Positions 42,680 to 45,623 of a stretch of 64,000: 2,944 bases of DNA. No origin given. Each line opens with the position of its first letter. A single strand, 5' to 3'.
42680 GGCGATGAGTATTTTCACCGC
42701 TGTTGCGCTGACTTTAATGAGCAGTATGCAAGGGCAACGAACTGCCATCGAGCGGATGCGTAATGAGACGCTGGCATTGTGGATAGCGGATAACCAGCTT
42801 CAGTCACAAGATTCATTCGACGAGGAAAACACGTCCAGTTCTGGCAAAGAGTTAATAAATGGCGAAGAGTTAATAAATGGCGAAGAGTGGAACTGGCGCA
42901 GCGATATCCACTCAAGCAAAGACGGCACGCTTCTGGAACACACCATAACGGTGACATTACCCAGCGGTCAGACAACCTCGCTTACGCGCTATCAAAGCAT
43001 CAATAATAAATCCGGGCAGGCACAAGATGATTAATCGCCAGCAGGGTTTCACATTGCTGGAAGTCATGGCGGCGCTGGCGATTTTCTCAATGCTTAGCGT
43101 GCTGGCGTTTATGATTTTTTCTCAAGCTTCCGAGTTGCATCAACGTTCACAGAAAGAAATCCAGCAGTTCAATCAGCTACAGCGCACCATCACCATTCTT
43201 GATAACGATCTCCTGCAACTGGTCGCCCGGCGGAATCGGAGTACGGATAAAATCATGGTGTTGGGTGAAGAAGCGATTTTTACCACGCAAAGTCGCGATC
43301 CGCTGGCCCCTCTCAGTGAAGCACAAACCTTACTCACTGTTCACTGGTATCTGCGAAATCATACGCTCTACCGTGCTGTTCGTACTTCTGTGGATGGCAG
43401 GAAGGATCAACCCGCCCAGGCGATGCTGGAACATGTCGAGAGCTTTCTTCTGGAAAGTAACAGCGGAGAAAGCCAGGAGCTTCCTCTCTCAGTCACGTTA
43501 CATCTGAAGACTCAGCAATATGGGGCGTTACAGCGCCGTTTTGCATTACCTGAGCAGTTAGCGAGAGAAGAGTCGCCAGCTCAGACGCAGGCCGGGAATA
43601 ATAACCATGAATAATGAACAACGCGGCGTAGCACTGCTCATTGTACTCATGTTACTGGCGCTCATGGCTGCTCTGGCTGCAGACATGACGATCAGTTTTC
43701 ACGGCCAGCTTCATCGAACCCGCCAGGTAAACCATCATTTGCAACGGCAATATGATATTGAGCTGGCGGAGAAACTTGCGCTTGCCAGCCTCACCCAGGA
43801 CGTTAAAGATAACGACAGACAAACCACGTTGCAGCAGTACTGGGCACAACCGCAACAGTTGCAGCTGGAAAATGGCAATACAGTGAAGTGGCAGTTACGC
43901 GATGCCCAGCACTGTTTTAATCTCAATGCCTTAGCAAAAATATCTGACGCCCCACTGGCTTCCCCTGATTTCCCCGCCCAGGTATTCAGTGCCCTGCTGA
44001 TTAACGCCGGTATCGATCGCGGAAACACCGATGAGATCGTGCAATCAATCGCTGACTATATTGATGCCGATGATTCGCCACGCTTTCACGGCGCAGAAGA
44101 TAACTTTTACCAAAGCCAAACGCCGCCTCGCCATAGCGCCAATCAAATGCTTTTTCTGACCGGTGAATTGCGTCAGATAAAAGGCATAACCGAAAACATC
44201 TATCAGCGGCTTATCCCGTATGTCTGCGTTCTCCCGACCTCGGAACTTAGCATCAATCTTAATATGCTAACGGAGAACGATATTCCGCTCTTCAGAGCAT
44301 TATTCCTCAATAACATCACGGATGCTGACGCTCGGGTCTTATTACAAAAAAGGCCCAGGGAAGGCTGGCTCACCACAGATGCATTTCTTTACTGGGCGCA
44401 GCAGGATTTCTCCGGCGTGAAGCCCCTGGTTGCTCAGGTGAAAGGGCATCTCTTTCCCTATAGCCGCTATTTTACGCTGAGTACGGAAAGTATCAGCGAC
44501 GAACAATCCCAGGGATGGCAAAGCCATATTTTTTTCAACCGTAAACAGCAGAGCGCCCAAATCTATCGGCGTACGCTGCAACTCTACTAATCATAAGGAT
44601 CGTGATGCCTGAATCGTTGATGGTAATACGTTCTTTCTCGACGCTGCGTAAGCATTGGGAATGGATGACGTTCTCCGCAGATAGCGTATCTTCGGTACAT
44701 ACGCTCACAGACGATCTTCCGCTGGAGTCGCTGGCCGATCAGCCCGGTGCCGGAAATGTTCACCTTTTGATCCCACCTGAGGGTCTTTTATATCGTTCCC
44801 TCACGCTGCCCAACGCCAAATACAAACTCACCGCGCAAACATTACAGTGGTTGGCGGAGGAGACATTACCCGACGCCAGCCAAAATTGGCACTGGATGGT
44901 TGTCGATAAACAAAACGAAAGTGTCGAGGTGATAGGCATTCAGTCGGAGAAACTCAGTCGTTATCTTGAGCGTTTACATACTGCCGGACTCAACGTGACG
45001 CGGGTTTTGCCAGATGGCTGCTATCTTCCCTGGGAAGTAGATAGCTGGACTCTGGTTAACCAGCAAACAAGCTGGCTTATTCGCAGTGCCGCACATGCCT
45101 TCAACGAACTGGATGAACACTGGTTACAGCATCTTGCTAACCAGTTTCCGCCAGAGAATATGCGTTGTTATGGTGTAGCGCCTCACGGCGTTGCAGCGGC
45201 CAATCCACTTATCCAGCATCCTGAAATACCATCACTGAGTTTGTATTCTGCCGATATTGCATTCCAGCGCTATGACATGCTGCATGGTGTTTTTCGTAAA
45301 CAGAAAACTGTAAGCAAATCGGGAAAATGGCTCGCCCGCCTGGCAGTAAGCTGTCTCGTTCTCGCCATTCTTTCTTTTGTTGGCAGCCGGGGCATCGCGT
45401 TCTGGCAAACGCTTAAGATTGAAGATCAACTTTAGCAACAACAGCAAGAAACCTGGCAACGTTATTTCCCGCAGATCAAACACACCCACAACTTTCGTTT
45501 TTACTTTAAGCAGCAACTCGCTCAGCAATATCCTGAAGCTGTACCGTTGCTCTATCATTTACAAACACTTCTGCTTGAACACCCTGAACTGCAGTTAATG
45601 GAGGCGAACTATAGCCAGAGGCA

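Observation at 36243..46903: Cryptic gsp type II secretion locus is intact in organisation but carries two amber lesions and one duplication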

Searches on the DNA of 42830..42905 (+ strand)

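Call 18: search_dna_similar(query=window:42830-42905:+, collection=ecoli_genomes, mode=near, max_rows=40, rows=spread)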
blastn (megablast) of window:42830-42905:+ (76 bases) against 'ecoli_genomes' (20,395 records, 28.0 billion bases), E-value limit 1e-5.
Records with a match: 3127; places in all: 3132; records where one place covers at least 80% of the query: 3017.
Genomes with a match: 3127 of 5426; with a place that covers at least 80% of the query: 3017. Places per genome that has any: lowest 1, median 1, highest 2. On chromosomes: 3131 places; on plasmids: 1.
Best place of each record, by identity: >=99% 149; 95-99% 2873; 90-95% 105.
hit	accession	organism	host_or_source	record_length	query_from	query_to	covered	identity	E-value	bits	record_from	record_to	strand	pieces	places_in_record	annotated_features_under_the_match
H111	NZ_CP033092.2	Escherichia coli DSM 30083 = JCM 1649 = ATCC 11775 strain ...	-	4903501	1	76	100%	100.0%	3e-31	141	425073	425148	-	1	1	gspI: type II secretion system minor pseudopilin GspI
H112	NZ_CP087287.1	Escherichia coli strain APEC 16-1068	chicken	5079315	1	76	100%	100.0%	3e-31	141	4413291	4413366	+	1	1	gspI: type II secretion system minor pseudopilin GspI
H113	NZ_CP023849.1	Escherichia coli strain 4/0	Homo sapiens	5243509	1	76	100%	98.9%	8e-13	157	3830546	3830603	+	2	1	gspI: type II secretion system minor pseudopilin GspI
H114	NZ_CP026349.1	Escherichia coli strain 6A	not applicable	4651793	1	76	100%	98.9%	8e-13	157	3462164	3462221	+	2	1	gspI: type II secretion system minor pseudopilin GspI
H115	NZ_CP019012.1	Escherichia coli strain Ecol_AZ161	Homo sapiens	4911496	1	76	100%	98.9%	8e-13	157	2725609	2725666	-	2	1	gspI: type II secretion system minor pseudopilin GspI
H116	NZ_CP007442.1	Escherichia coli ACN001 strain ACN001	-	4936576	1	76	100%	98.9%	8e-13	157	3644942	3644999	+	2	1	gspI: type II secretion system minor pseudopilin GspI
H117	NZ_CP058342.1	Escherichia coli strain W60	Homo sapiens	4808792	1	76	100%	98.9%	8e-13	157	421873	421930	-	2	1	gspI: type II secretion system minor pseudopilin GspI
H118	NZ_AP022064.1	Escherichia coli strain WP4-W18-ESBL-08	-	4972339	1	76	100%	98.9%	8e-13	157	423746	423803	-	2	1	gspI: type II secretion system minor pseudopilin GspI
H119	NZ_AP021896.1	Escherichia coli strain 2018-02-2CC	Homo sapiens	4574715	1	76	100%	98.9%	8e-13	157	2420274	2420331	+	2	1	gspI: type II secretion system minor pseudopilin GspI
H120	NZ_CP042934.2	Escherichia coli 042 strain 042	Homo sapiens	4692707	1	76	100%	98.9%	8e-13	157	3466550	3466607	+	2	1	gspI: type II secretion system minor pseudopilin GspI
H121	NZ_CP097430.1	Escherichia coli strain C288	Homo sapiens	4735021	1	76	100%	98.9%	8e-13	157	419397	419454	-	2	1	gspI: type II secretion system minor pseudopilin GspI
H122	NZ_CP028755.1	Escherichia coli strain A20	Mexican long-nosed bat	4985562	1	76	100%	98.9%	8e-13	157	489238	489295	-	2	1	gspI: type II secretion system minor pseudopilin GspI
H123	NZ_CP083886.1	Escherichia coli strain NDM2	Homo sapiens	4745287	1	76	100%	98.9%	8e-13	157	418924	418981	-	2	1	gspI: type II secretion system minor pseudopilin GspI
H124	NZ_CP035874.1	Escherichia coli strain B2C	Homo sapiens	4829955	1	76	100%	98.9%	8e-13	157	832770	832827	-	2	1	gspI: type II secretion system minor pseudopilin GspI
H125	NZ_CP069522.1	Escherichia coli strain FDAARGOS_1267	Homo sapiens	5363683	1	76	100%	98.9%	8e-13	157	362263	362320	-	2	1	gspI: type II secretion system minor pseudopilin GspI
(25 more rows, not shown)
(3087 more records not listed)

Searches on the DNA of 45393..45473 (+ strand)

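Call 10: search_dna_similar(query=window:45393-45473:+, collection=ecoli_genomes, mode=near, max_rows=20)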
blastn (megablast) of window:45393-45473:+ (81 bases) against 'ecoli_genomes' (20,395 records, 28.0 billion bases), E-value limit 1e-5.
Records with a match: 3119; places in all: 3121; records where one place covers at least 80% of the query: 3117.
Genomes with a match: 3119 of 5426; with a place that covers at least 80% of the query: 3117. Places per genome that has any: lowest 1, median 1, highest 2. On chromosomes: 3120 places; on plasmids: 1.
Best place of each record, by identity: 95-99% 3119.
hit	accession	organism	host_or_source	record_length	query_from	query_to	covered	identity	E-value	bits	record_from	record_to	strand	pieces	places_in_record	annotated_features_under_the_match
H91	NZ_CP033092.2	Escherichia coli DSM 30083 = JCM 1649 = ATCC 11775 strain ...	-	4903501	1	81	100%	98.8%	3e-32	145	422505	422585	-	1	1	gspL: type II secretion system protein GspL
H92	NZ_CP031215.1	Escherichia coli strain Es_ST80_L1_NDM_10_2017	Homo sapiens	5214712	1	81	100%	98.8%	3e-32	145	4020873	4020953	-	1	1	gspL: type II secretion system protein GspL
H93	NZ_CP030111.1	Escherichia coli strain MCJCHV-1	Homo sapiens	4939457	1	81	100%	98.8%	3e-32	145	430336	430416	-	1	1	gspL: type II secretion system protein GspL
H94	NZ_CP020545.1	Escherichia coli strain ZJ3920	Homo sapiens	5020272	1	81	100%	98.8%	3e-32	145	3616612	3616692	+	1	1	gspL: type II secretion system protein GspL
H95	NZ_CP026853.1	Escherichia coli strain MS7163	Homo sapiens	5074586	1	81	100%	98.8%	3e-32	145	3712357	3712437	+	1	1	gspL: type II secretion system protein GspL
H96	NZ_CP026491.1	Escherichia coli strain HS13-1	Homo sapiens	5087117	1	81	100%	98.8%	3e-32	145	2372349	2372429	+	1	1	gspL: type II secretion system protein GspL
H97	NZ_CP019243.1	Escherichia coli strain Combat2C1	Homo sapiens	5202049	1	81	100%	98.8%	3e-32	145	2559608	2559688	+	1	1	gspL: type II secretion system protein GspL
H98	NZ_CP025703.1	Escherichia coli strain BH100N substr. MG2017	Homo sapiens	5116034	1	81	100%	98.8%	3e-32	145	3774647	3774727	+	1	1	gspL: type II secretion system protein GspL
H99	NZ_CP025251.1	Escherichia coli strain BH100 substr. MG2017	Homo sapiens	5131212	1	81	100%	98.8%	3e-32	145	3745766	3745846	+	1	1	gspL: type II secretion system protein GspL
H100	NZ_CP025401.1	Escherichia coli strain MS8345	Homo sapiens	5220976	1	81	100%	98.8%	3e-32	145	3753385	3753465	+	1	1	gspL: type II secretion system protein GspL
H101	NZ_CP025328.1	Escherichia coli strain ExPEC XM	Duck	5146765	1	81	100%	98.8%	3e-32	145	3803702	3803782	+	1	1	gspL: type II secretion system protein GspL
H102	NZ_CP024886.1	Escherichia coli strain AR_0017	missing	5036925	1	81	100%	98.8%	3e-32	145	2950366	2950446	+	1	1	gspL: type II secretion system protein GspL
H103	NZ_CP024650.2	Escherichia coli strain BH100 substr. MG2014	Homo sapiens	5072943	1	81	100%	98.8%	3e-32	145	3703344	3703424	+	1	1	gspL: type II secretion system protein GspL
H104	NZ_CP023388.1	Escherichia coli strain 1105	canine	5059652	1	81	100%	98.8%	3e-32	145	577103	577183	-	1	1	gspL: type II secretion system protein GspL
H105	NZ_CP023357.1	Escherichia coli strain 317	canine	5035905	1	81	100%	98.8%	3e-32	145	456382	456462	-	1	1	gspL: type II secretion system protein GspL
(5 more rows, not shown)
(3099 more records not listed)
